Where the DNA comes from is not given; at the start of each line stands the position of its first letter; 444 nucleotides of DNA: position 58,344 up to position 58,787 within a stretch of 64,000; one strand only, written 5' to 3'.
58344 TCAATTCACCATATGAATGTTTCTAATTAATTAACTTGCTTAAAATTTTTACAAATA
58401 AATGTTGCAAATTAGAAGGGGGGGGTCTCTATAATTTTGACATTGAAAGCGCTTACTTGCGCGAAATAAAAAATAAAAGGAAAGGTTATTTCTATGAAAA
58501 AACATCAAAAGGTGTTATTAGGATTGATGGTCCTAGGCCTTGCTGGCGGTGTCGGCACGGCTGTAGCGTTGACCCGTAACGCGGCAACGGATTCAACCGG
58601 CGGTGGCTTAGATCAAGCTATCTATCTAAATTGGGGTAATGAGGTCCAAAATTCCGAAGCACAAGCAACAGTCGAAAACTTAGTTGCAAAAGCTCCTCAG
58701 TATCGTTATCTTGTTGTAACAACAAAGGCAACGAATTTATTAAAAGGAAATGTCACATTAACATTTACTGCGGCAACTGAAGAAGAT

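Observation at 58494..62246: SipW-type signal peptidase operon with three cognate secreted proteins: a TasA-like fibre/matrix system in a non-Bacillus host, apparently coupled to starch binding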

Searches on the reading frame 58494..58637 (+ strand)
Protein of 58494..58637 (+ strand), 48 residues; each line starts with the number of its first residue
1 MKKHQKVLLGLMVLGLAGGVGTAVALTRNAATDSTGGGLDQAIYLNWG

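Call 30: search_protein_families(library=ncbifam, proteins=[window:58494-58637:+], max_evalue=10)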
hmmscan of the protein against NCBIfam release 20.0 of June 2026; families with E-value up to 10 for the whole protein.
seq(48 aa): 2 families
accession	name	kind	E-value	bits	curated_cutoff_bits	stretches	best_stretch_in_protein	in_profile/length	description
NF051432.1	PepSY_MTB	domain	0.024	15.1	60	1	1-42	1-46/101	PepSY domain-containing protein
NF033218.1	anchor_AmaP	equivalog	0.14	11.9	55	1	1-29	1-29/166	alkaline shock response membrane anchor protein AmaP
